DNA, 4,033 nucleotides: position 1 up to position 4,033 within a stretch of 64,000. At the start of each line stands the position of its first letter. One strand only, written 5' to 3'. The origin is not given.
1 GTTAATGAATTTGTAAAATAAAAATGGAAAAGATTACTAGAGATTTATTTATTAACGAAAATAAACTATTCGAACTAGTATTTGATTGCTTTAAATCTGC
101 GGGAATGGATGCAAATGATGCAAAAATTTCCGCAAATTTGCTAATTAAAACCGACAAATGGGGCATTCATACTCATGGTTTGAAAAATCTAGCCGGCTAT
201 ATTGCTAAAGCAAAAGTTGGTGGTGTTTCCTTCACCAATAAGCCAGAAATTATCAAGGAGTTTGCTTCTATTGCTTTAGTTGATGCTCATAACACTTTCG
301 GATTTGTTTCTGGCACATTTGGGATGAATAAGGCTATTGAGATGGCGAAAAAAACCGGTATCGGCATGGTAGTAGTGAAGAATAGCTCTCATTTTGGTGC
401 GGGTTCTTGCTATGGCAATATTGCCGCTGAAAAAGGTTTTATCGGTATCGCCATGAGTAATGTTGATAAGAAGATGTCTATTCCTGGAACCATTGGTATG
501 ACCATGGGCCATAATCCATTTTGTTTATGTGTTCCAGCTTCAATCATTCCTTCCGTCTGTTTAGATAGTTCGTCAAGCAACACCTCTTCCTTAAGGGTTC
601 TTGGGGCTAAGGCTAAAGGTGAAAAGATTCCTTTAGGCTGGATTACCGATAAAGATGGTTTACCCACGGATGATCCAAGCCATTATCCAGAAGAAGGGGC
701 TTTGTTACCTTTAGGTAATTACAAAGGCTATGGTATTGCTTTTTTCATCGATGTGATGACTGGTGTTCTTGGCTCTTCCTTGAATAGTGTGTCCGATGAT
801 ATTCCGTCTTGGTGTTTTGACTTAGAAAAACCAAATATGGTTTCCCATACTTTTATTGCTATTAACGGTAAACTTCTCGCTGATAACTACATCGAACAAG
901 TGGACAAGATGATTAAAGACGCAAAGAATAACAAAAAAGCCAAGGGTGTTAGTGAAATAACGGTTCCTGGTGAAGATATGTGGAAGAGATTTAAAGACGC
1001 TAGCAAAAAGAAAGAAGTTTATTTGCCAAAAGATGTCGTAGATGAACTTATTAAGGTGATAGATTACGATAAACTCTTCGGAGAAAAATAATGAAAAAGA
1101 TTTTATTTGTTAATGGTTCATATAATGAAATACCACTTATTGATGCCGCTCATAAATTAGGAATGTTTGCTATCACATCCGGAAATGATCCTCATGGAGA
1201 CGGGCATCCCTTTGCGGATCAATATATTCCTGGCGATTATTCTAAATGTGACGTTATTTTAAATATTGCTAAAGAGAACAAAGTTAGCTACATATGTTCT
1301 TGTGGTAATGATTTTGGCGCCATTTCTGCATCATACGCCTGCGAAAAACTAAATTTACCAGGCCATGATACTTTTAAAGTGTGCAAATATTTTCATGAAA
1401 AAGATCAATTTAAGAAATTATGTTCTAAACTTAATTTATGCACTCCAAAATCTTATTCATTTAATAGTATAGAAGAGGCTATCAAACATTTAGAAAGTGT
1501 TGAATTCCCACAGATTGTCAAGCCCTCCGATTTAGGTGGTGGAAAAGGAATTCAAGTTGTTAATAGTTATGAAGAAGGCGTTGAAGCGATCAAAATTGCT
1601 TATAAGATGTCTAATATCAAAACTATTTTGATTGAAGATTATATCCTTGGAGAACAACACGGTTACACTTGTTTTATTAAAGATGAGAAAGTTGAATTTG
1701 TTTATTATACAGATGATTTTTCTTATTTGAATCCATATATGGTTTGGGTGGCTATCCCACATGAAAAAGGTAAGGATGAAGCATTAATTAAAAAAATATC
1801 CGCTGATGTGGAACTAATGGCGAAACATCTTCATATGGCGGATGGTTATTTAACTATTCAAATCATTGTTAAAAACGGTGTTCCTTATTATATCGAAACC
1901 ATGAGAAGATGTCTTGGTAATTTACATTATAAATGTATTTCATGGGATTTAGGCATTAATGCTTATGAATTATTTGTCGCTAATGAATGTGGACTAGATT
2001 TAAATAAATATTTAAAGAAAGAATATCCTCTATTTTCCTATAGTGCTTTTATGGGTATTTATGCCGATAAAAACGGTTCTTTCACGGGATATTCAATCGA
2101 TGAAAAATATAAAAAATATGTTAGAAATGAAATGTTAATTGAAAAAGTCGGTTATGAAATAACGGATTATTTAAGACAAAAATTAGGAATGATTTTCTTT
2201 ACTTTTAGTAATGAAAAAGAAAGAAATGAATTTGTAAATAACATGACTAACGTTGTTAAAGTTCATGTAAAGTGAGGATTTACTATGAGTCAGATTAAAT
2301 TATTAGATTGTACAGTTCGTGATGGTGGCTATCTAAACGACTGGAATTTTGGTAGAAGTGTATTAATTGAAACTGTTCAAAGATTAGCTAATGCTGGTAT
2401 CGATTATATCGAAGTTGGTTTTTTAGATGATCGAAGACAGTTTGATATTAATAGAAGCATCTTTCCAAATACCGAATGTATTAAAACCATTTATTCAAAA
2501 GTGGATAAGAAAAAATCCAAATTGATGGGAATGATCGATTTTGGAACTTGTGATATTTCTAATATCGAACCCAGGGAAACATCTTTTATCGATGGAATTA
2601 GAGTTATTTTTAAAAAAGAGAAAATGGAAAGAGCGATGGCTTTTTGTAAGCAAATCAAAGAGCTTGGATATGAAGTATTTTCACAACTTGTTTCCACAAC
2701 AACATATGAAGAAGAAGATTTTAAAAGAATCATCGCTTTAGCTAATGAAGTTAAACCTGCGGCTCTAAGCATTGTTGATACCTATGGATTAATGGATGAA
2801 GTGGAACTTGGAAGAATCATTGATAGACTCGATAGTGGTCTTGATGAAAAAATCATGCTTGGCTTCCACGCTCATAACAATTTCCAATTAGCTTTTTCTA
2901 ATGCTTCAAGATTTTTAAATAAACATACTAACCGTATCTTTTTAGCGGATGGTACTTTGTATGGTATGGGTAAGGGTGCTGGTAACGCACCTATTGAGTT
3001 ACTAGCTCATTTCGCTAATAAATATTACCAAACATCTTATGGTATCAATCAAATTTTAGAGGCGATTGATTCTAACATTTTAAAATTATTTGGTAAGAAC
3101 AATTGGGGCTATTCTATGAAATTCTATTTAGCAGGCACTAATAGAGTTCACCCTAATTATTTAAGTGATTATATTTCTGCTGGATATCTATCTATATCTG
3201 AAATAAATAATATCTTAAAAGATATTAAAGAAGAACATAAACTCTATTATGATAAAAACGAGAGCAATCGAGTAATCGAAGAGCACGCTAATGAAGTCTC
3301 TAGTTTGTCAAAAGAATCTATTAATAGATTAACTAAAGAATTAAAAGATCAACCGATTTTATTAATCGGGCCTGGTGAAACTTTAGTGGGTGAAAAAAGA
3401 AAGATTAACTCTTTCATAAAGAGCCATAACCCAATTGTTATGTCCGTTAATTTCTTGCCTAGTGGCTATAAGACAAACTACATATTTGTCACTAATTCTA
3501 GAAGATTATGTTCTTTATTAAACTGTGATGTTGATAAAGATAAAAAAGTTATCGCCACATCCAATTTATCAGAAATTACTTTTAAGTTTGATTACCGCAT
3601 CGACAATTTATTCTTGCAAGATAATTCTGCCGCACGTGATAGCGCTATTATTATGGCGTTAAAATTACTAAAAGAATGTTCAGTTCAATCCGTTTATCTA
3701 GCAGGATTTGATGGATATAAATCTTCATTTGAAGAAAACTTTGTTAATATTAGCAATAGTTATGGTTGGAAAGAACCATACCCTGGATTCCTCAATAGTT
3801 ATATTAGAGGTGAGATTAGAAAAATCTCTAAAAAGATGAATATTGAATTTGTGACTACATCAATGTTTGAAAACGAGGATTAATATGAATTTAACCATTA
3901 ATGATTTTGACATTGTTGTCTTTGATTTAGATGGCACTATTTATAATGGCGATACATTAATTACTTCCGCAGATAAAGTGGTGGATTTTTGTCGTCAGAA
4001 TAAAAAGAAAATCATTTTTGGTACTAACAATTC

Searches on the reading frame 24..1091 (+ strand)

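Call 91: search_protein_families(library=pfam, proteins=[window:24-1091:+], max_evalue=0.00001)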
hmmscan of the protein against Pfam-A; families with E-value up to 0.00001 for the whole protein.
window:24-1091:+ (355 aa): 1 family
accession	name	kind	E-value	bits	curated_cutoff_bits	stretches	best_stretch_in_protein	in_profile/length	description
PF02615.19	Ldh_2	-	6.8e-92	308.6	38.8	1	11-342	2-332/333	Malate/L-lactate dehydrogenase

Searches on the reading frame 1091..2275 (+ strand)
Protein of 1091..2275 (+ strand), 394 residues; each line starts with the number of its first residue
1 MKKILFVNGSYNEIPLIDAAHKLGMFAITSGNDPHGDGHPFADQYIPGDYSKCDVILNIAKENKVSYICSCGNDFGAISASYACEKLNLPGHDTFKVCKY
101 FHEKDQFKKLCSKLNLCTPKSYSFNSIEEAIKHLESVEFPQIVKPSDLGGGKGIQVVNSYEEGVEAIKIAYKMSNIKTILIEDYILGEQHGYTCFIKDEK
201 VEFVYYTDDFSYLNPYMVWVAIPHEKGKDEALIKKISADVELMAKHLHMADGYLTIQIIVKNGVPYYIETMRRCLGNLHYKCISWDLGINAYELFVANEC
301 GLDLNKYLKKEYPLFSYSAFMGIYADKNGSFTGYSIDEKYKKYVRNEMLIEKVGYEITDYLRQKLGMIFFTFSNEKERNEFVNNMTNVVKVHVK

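Call 91: search_protein_families(library=pfam, proteins=[window:1091-2275:+], max_evalue=0.00001)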
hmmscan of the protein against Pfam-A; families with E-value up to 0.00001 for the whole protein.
window:1091-2275:+ (394 aa): 3 families
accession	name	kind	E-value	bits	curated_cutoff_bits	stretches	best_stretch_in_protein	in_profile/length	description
PF01071.24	GARS_A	-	2.4e-12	47.6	27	1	104-211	3-115/194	Phosphoribosylglycinamide synthetase, ATP-grasp (A) domain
PF02786.22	CPSase_L_D2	-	4e-11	43.3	19.8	1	104-202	2-106/211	Carbamoyl-phosphate synthase L chain, ATP binding domain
PF07478.18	Dala_Dala_lig_C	-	3.9e-06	27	24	1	128-189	26-85/204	D-ala D-ala ligase C-terminus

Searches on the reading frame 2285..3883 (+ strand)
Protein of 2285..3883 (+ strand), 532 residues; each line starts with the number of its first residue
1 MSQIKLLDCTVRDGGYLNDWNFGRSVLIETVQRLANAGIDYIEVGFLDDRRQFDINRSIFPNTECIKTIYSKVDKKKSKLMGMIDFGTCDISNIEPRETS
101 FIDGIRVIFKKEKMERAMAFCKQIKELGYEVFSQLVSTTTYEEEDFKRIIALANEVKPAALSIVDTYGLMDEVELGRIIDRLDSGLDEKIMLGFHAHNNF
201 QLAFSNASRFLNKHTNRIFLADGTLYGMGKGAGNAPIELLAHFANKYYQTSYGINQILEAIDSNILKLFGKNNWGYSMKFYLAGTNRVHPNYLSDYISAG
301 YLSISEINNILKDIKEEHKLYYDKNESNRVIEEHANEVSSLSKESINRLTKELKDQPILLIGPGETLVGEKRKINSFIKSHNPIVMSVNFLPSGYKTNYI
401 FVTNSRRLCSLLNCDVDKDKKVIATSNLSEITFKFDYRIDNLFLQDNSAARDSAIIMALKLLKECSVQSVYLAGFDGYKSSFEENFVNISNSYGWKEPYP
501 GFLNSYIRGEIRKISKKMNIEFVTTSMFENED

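Call 91: search_protein_families(library=pfam, proteins=[window:2285-3883:+], max_evalue=0.00001)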
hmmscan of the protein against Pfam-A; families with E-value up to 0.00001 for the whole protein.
window:2285-3883:+ (532 aa): 1 family
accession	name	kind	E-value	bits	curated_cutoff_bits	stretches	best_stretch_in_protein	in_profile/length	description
PF00682.25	HMGL-like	-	2.6e-22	79.9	29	1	4-244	2-239/260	HMGL-like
